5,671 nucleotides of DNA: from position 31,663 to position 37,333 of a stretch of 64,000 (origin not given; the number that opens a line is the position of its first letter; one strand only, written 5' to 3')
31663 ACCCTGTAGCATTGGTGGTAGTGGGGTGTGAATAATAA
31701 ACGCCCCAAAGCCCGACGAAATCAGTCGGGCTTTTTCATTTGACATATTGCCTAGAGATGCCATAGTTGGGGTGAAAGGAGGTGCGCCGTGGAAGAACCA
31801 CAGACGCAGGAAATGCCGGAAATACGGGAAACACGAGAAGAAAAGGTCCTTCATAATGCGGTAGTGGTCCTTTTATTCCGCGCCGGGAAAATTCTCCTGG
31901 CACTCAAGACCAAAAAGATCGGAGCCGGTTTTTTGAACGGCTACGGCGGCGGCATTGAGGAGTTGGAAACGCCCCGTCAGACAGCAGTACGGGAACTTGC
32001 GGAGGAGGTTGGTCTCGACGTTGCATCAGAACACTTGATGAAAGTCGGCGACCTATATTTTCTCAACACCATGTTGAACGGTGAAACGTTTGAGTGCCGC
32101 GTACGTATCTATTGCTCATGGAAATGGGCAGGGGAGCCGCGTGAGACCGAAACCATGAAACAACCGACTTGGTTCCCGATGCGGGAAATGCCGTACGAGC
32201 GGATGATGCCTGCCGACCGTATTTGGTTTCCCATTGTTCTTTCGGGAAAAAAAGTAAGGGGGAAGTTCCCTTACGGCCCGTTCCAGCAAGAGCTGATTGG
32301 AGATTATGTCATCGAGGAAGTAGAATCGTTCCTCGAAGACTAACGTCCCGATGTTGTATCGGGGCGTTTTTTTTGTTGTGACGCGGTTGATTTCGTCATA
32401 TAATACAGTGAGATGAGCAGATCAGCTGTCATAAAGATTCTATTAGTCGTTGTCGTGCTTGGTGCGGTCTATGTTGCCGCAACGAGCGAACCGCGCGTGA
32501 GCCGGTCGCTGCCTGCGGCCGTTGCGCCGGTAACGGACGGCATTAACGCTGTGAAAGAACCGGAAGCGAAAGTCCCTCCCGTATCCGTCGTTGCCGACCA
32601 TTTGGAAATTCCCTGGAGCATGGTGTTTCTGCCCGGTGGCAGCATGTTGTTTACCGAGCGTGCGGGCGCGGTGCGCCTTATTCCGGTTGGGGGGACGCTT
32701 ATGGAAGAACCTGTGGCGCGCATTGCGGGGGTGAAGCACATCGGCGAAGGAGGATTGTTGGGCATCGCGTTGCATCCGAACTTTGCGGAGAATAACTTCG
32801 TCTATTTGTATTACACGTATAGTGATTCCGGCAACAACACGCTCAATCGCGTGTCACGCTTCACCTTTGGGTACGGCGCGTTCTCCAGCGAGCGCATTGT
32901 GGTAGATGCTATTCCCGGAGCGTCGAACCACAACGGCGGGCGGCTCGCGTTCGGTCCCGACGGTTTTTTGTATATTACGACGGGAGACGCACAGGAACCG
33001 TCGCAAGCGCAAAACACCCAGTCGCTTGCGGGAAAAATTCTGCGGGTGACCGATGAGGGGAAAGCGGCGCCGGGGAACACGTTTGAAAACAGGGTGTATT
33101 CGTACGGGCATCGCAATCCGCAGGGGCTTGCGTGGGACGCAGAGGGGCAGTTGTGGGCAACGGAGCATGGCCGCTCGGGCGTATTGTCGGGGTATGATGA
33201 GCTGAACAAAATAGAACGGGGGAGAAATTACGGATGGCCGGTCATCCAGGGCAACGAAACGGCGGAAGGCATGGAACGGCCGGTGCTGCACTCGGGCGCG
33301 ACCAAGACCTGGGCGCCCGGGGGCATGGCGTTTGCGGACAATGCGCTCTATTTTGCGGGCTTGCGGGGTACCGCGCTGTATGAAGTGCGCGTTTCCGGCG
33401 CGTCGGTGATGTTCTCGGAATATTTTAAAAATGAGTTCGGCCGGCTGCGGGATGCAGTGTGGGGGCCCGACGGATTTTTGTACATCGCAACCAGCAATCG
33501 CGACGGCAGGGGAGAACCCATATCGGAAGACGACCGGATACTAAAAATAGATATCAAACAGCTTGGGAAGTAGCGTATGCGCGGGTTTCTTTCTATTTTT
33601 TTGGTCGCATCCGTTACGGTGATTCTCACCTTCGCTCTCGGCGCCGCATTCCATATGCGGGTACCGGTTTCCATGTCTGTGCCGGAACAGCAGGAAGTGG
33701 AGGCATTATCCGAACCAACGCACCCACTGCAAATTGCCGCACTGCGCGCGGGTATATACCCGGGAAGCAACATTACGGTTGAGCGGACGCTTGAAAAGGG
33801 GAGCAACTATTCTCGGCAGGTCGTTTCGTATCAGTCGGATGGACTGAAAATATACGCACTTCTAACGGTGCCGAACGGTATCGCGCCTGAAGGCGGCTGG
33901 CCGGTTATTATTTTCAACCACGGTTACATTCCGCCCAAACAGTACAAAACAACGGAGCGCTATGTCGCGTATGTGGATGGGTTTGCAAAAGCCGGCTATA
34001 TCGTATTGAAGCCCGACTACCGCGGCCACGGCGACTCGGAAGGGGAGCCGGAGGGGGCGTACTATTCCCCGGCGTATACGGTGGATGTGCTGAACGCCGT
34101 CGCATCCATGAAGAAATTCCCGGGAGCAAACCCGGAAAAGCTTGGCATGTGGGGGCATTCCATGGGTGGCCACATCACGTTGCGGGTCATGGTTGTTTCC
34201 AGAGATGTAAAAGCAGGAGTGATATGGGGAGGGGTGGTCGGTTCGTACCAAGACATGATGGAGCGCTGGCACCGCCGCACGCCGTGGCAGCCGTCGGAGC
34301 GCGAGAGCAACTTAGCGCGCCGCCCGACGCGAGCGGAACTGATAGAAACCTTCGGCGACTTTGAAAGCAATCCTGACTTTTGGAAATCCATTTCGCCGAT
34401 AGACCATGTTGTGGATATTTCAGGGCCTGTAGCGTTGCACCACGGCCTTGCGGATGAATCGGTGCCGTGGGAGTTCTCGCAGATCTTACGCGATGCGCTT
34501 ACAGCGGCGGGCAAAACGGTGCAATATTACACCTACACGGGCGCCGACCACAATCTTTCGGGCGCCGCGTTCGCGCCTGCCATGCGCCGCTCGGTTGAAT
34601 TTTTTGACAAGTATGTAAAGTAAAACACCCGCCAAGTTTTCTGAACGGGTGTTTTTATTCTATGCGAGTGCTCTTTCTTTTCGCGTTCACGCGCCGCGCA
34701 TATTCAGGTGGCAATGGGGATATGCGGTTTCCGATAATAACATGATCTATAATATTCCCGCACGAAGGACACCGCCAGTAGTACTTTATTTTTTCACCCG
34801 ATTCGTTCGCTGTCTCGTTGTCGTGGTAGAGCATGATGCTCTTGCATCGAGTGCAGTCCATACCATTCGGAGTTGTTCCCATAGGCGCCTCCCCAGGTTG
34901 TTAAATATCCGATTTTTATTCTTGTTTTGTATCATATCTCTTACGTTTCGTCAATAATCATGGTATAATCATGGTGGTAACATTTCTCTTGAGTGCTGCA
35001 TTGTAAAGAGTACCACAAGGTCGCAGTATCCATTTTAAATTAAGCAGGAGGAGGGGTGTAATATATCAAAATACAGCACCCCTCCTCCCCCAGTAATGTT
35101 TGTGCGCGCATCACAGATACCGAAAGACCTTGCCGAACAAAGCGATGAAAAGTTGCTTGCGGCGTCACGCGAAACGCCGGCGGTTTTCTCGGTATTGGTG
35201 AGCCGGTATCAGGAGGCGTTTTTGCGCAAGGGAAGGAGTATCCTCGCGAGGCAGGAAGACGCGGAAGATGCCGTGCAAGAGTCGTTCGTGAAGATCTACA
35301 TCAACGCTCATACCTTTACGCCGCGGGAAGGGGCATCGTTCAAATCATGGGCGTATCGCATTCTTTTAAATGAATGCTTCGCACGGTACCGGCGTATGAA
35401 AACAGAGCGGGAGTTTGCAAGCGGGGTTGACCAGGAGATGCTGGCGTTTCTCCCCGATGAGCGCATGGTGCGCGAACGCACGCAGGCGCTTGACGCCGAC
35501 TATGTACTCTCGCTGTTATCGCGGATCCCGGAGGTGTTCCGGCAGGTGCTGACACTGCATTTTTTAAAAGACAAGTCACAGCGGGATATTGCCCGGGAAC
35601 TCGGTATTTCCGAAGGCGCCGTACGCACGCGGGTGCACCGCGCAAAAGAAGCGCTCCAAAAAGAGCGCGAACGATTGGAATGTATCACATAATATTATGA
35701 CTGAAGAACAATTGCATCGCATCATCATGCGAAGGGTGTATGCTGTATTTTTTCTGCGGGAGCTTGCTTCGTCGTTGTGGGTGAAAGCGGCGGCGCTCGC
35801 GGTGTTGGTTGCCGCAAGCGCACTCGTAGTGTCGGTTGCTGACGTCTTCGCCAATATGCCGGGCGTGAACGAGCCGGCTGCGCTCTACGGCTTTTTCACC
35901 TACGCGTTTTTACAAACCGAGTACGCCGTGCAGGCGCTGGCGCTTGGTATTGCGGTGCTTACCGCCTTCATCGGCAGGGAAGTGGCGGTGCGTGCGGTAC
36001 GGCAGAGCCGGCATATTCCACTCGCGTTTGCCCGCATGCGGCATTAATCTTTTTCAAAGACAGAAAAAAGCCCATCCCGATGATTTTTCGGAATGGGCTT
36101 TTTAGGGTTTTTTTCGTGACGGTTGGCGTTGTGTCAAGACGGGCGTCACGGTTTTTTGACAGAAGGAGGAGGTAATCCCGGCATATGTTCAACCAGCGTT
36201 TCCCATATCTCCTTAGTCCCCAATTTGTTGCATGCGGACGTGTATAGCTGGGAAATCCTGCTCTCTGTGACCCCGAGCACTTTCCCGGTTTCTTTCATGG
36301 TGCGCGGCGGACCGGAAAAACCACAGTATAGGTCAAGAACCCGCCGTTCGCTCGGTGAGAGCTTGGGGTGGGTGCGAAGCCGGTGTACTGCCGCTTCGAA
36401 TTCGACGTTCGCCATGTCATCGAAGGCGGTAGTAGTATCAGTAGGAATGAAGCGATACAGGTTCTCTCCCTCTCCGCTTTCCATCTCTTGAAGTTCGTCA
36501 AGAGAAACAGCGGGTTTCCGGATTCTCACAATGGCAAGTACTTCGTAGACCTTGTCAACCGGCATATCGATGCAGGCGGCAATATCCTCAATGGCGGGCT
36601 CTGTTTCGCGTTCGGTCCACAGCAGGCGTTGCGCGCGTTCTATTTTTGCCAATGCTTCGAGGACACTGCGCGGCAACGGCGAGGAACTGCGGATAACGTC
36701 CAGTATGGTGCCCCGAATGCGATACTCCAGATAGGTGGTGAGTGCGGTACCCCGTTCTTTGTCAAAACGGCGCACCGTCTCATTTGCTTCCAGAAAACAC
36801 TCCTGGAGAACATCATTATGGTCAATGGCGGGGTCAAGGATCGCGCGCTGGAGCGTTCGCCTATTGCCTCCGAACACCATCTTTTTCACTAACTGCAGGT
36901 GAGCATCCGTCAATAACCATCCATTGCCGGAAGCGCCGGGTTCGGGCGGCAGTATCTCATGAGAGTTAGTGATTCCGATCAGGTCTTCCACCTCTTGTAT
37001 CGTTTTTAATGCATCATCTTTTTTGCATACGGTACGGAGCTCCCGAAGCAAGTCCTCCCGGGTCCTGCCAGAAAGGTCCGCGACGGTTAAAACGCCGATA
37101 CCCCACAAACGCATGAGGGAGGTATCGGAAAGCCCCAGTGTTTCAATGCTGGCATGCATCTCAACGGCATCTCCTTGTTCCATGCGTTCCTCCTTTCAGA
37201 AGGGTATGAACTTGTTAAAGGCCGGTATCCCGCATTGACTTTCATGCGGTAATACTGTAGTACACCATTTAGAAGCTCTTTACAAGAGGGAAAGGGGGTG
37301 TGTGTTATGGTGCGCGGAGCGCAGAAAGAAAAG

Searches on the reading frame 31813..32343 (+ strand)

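Call 79: search_protein_families(library=pfam, proteins=[window:31813-32343:+], max_evalue=0.001)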
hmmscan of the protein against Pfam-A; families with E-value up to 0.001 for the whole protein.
window:31813-32343:+ (176 aa): 1 family
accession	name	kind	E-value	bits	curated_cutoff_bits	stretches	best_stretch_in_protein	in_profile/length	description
PF00293.34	NUDIX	-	5.6e-13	49.5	21.1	1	13-138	2-130/134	NUDIX domain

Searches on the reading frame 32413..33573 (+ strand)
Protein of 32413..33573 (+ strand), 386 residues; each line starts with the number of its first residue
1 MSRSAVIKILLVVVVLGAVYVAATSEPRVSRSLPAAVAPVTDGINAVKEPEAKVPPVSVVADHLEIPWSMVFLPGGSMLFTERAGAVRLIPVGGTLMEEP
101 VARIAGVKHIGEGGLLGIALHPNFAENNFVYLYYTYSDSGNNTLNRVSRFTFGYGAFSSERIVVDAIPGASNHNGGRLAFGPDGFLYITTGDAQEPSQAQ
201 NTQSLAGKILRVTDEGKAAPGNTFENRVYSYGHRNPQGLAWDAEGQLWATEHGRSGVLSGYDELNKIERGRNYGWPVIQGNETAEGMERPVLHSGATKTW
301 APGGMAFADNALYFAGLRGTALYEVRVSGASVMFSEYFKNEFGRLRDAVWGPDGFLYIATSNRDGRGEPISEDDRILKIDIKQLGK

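Call 8: search_protein_families(library=pfam, proteins=[window:32413-33573:+], max_evalue=0.001)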
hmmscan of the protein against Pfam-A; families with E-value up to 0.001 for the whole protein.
window:32413-33573:+ (386 aa): 1 family
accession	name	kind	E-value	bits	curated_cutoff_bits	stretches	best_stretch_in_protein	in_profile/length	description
PF07995.17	GSDH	-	2.2e-81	274.2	25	1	64-366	1-329/332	Glucose / Sorbosone dehydrogenase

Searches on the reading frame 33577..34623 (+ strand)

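Call 9: search_protein_families(library=pfam, proteins=[window:33577-34623:+], max_evalue=0.001)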
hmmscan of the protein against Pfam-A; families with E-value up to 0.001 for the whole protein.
window:33577-34623:+ (348 aa): 10 families
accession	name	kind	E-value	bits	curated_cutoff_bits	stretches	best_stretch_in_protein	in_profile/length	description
PF00326.27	Peptidase_S9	-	9.7e-16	58.3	22.6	1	136-347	10-210/213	Prolyl oligopeptidase family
PF02129.25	Peptidase_S15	-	6.2e-15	56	23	1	88-226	1-135/262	X-Pro dipeptidyl-peptidase (S15 family)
PF12146.15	Hydrolase_4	-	9.5e-15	55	27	1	111-230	7-121/239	Serine aminopeptidase, S33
PF01738.24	DLH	-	1.4e-12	48.1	21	2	133-219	34-129/217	Dienelactone hydrolase family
PF20434.5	BD-FAE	-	4.7e-12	46.3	26.8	1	108-308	13-215/215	BD-FAE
PF12697.13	Abhydrolase_6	-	1.4e-09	39.4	26.3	1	128-325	15-204/217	Alpha/beta hydrolase family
PF00561.26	Abhydrolase_1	-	6.3e-08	33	25.8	1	109-237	1-122/245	alpha/beta hydrolase fold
PF05448.18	AXE1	-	4.1e-05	22.9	21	0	159-215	149-204/321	Acetyl xylan esterase (AXE1)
PF08840.17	BAAT_C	-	5.7e-05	23.7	20.9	1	173-329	8-162/210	BAAT / Acyl-CoA thioester hydrolase C terminal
PF07859.19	Abhydrolase_3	-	0.00023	21.5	25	1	168-326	52-207/210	alpha/beta hydrolase fold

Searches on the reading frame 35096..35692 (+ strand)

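Call 79: search_protein_families(library=pfam, proteins=[window:35096-35692:+], max_evalue=0.001)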
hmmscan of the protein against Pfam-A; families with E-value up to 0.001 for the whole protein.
window:35096-35692:+ (198 aa): 7 families
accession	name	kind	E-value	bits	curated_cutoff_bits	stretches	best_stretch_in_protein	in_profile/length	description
PF08281.18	Sigma70_r4_2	-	1.6e-15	56.9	25.7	1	136-187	3-54/54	Sigma-70, region 4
PF04542.20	Sigma70_r2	-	7.4e-15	54.9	24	1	34-100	1-67/71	Sigma-70 region 2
PF04545.22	Sigma70_r4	-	4.4e-11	42.5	24.1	1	141-189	2-50/50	Sigma-70, region 4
PF06530.18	Phage_antitermQ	-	0.00015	22.1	26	1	137-191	56-110/118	Phage antitermination protein Q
PF13412.12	HTH_24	-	0.0004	20.3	21.9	1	161-182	19-40/48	Winged helix-turn-helix DNA-binding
PF13518.12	HTH_28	-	0.00093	19.7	25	0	155-185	8-38/52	Helix-turn-helix domain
PF13404.12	HTH_AsnC-type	-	0.00093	19.4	27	1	161-182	19-40/42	AsnC-type helix-turn-helix domain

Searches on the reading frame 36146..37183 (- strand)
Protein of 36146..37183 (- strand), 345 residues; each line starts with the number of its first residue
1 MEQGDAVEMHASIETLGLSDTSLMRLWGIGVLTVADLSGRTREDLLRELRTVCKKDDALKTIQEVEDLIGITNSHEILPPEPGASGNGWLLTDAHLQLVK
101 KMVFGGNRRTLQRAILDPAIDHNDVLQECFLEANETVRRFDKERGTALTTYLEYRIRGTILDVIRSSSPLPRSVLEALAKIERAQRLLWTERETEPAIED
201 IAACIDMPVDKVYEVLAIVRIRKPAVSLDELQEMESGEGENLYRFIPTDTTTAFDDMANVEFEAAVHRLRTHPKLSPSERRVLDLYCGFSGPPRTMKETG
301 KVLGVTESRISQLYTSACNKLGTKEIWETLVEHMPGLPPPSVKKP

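Call 9: search_protein_families(library=pfam, proteins=[window:36146-37183:-], max_evalue=0.001)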
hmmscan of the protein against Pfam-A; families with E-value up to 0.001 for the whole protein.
window:36146-37183:- (345 aa): 3 families
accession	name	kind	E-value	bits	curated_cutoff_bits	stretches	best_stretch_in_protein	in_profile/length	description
PF04545.22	Sigma70_r4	-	1.7e-10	40.7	24.1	1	274-321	4-48/50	Sigma-70, region 4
PF04542.20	Sigma70_r2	-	1.9e-10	40.8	24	1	114-167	15-68/71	Sigma-70 region 2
PF04539.22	Sigma70_r3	-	7.9e-08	32.7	25.3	1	176-220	1-45/78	Sigma-70 region 3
